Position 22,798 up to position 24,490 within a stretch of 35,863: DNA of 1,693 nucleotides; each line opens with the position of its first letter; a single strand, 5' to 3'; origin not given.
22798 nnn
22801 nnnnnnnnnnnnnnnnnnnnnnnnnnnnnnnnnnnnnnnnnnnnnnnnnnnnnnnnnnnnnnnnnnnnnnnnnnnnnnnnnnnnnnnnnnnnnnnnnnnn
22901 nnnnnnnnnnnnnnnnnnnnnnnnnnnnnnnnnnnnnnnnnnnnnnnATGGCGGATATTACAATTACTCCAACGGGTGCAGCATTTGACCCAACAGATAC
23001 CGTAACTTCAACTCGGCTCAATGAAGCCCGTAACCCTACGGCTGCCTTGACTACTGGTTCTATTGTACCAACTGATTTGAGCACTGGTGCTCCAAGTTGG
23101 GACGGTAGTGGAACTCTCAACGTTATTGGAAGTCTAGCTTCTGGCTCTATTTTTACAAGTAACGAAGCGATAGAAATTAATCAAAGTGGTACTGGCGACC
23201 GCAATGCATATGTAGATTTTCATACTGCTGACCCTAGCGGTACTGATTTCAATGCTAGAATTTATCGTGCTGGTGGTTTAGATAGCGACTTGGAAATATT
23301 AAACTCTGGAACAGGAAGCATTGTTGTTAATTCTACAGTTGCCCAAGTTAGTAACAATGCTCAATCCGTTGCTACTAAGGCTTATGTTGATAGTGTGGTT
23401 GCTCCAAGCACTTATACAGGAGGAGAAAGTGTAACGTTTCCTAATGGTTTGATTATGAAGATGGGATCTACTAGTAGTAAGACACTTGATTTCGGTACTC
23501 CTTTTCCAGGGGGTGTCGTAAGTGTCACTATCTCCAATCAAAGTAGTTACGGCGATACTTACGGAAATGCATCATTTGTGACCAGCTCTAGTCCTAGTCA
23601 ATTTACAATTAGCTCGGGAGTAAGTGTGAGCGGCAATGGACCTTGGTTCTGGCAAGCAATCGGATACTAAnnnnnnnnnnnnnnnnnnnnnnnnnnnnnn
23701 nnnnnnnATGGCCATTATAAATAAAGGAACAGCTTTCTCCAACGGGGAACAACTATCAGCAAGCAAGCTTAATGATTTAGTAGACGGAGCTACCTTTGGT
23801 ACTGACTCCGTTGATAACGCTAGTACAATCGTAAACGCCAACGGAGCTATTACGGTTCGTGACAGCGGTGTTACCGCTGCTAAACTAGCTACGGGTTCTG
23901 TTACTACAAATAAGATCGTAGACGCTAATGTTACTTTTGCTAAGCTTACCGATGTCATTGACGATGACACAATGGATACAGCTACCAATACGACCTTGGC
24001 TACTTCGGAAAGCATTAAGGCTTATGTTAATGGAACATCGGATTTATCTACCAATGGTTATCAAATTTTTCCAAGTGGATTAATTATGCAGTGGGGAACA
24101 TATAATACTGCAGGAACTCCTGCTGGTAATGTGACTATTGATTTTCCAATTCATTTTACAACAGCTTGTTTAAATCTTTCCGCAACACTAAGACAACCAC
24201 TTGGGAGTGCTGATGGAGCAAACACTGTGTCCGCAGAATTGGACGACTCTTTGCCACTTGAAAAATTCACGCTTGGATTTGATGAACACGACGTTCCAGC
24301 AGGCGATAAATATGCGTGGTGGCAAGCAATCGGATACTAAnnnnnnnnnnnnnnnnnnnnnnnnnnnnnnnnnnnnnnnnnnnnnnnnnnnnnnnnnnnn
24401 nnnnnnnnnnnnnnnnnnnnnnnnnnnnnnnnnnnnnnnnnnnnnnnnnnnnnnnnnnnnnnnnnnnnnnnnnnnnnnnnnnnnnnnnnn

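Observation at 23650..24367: Second tail-fibre gene sits between 48-bp direct repeats, leaving a relic start of the downstream gene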

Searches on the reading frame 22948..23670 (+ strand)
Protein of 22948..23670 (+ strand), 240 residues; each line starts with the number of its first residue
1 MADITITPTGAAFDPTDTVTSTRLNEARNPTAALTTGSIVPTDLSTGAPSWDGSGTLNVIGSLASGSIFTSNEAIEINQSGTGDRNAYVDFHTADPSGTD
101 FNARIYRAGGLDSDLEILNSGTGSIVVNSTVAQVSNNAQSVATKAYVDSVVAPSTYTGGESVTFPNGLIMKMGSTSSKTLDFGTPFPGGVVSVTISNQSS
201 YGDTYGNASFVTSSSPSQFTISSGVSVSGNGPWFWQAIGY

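Call 7: search_protein_families(library=pfam, proteins=[window:22948-23667:+], max_evalue=0.01)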
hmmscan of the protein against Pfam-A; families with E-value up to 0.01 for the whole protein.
window:22948-23667:+ (240 aa): 1 family
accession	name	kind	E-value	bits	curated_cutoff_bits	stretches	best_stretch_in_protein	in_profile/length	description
PF21882.2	Gp53-like_C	-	2.1e-07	31.8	24.9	1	164-240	2-84/84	Putative tail fiber protein gp53-like, C-terminal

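Call 8: search_protein_families(library=phrogs, proteins=[window:22948-23667:+], max_evalue=0.001)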
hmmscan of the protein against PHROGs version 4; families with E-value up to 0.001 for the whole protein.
window:22948-23667:+ (240 aa): 0 families

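Call 44: predict_structure(protein=window:22948-23667:+)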
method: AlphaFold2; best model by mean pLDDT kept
length: 240 residues; sequences in the alignment: 1
mean_pLDDT: 33.5   pTM: 0.22
mean pLDDT of the five models: 33.5, 32.2, 31.1, 30.9, 29.7
residues with pLDDT >= 90: 0; 70-90: 0; 50-70: 2; < 50: 238
segments of 3 or more residues with pLDDT < 50: 1-179, 181-218, 220-240
pLDDT, mean of each block of 10 residues (from residue 1): 26 31 28 27 33 33 29 32 38 37 38 33 27 23 28 29 34 40 44 41 38 44 39 29
secondary structure, 60 per line:
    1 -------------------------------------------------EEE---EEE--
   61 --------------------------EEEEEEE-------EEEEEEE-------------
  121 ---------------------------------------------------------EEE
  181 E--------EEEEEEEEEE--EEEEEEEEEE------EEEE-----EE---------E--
elements in order: E50-52 E56-58 E87-93 E101-107 E178-181 E190-199 E202-211 E218-221

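Call 47: search_solved_structures(query=window:22948-23667:+, max_evalue=1)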
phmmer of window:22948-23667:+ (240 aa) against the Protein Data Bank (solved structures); distinct sequences matched with E-value up to 1: 1.
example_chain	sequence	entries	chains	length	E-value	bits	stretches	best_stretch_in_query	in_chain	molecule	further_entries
4oqf_A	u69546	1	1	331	0.93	12.4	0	25-97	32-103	Protein RecA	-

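Call 57: find_encoding_contigs(protein=window:22948-23670:+, flank=3000, max_places=8)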
Protein window:22948-23670:+ (240 aa): 6 contigs read that carry it; 3 places shown.
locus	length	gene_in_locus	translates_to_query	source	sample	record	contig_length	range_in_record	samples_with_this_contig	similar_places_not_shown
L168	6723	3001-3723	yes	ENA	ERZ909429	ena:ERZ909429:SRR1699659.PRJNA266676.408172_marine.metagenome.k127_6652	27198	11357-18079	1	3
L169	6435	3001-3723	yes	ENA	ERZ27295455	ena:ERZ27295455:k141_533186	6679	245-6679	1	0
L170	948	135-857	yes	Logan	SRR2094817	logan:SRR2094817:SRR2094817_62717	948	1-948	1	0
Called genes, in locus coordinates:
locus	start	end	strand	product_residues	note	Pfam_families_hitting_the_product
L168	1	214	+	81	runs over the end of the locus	-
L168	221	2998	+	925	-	-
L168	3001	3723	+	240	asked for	PF21882:Gp53-like_C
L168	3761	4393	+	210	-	PF21882:Gp53-like_C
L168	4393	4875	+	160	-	-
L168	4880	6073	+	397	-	-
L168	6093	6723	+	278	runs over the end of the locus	-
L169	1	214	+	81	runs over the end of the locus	-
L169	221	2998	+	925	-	-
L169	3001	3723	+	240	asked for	PF21882:Gp53-like_C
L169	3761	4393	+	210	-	PF21882:Gp53-like_C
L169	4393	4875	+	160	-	-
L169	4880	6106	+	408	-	-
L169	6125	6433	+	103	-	?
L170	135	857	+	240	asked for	PF21882:Gp53-like_C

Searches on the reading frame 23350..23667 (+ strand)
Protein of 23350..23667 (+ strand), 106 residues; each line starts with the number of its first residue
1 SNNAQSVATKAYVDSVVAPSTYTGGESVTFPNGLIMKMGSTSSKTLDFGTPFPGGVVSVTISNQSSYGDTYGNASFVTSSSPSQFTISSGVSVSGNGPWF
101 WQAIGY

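Call 23: find_related_loci(query=window:23350-23667:+, collection=metagenome_contigs, flank=3500)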
Query window:23350-23667:+ (106 aa) in metagenome_contigs; peptide patterns used: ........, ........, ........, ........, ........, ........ (x = any residue, [..] = any of these).
599 stretches matched a pattern (row limit reached: there are more); 22 encode a relative of the query (tblastn E <= 1e-3); 22 distinct loci.
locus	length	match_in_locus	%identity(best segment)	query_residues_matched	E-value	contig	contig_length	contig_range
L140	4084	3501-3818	85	1-106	3e-55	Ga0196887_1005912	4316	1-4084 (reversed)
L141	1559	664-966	78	10-106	2e-47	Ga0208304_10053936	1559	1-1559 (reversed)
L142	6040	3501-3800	78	10-106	1e-46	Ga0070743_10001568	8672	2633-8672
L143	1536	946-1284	65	1-106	6e-42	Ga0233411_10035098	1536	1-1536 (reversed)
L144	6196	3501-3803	66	10-106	9e-40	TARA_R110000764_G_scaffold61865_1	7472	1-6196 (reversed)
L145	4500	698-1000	66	10-106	9e-40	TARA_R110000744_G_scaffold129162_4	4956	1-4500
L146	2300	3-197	71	42-106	1e-25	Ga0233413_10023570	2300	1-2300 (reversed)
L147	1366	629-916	45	5-106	2e-20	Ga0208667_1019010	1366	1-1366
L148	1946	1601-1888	45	10-106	2e-17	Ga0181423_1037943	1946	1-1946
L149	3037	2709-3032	44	7-106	1e-16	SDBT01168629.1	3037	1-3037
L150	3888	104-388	42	10-106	8e-16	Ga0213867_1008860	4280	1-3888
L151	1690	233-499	45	19-106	1e-15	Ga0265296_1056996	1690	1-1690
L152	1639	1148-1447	41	10-106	3e-15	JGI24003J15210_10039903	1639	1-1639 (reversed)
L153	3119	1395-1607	49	1-70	4e-14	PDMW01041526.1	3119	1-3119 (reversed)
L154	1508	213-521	42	10-105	1e-13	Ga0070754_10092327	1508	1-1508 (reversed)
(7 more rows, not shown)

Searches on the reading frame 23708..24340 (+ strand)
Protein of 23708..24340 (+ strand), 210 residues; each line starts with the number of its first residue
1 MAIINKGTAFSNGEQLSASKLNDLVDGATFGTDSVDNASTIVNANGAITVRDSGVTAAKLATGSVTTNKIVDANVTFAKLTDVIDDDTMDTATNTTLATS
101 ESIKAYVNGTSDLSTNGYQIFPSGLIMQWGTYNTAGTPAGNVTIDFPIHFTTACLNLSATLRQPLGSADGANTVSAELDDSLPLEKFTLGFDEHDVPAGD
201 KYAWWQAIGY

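Call 7: search_protein_families(library=pfam, proteins=[window:23708-24337:+], max_evalue=0.01)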
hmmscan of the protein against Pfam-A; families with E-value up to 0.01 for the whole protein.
window:23708-24337:+ (210 aa): 1 family
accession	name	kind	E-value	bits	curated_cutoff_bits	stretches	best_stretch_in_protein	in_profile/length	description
PF21882.2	Gp53-like_C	-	4.6e-15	56.4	24.9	1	121-210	2-84/84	Putative tail fiber protein gp53-like, C-terminal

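Call 8: search_protein_families(library=phrogs, proteins=[window:23708-24337:+], max_evalue=0.001)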
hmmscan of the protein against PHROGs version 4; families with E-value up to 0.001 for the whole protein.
window:23708-24337:+ (210 aa): 7 families
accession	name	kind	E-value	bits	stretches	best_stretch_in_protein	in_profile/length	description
phrog_4209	-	tail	2.8e-17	63.8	1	45-171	252-373/406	tail fiber protein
phrog_2557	-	head and packaging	1.9e-11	44.4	1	18-210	354-533/534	virion structural protein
phrog_1396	-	tail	4.8e-11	43.5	1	36-163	194-297/504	tail fiber protein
phrog_5181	-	unknown function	6.9e-09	35.5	1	90-176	645-730/763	-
phrog_11518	-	tail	1.1e-07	31.6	1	5-165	443-610/812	tail fiber protein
phrog_28766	-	tail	3.7e-05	23.3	1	42-88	135-184/472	tail fiber protein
phrog_32311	-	unknown function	0.00091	19.1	0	39-92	424-478/577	-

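Call 46: search_solved_structures(query=window:23708-24337:+, max_evalue=1, show_alignments=1)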
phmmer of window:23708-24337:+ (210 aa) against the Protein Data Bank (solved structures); distinct sequences matched with E-value up to 1: 6.
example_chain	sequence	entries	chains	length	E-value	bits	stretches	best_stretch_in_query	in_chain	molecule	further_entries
6cxb_A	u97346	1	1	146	2.3e-06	31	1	92-176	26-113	R1-type pyocin tail fiber protein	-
6cl5_A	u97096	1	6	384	3.3e-05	27.3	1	93-176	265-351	Tail fiber protein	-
6cl6_A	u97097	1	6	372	0.01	19.2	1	92-159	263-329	Tail fiber protein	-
6ct8_A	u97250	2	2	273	0.01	19.1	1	92-159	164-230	R2-type pyocin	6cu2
4mtm_A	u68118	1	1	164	0.011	19.1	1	62-164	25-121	Putative tail fiber protein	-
9eg4_H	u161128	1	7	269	0.15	15.3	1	38-85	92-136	orf16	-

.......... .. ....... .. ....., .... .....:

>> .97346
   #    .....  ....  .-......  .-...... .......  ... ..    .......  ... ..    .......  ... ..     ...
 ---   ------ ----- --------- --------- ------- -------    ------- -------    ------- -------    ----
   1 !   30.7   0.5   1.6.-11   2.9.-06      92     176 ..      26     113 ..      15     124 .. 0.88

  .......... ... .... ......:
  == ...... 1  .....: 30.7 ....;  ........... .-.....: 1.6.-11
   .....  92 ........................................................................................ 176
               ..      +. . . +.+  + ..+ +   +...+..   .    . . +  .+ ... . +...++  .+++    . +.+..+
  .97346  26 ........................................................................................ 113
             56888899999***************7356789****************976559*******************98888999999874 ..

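Call 56: find_encoding_contigs(protein=window:23708-24340:+, flank=3000, max_places=8)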
Protein window:23708-24340:+ (210 aa): 8 contigs read that carry it; 6 places shown.
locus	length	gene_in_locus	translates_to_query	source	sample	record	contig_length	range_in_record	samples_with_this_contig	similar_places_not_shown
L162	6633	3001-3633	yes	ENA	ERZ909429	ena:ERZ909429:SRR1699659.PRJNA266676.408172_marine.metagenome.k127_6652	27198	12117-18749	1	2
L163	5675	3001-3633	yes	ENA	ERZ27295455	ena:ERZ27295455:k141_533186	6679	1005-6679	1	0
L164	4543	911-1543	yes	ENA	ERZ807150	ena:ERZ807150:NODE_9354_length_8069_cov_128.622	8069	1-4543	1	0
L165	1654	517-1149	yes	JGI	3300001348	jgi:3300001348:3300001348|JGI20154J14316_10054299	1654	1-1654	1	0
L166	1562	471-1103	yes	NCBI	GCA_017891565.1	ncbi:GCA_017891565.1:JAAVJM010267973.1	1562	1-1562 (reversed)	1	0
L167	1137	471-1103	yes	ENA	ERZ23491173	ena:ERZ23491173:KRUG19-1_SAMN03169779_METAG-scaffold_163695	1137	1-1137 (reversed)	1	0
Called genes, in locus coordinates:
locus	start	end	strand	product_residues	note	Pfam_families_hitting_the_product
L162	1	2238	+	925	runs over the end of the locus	-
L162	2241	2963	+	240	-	PF21882:Gp53-like_C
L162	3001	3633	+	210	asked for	PF21882:Gp53-like_C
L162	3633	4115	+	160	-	-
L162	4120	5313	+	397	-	-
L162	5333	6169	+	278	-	-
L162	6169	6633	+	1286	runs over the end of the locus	-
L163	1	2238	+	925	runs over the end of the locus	-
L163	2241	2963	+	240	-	PF21882:Gp53-like_C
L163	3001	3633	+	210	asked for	PF21882:Gp53-like_C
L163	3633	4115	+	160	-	-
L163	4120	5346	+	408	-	-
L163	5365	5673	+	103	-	?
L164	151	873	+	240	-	PF21882:Gp53-like_C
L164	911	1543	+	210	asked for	PF21882:Gp53-like_C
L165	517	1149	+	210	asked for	PF21882:Gp53-like_C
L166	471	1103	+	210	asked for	PF21882:Gp53-like_C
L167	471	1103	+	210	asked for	PF21882:Gp53-like_C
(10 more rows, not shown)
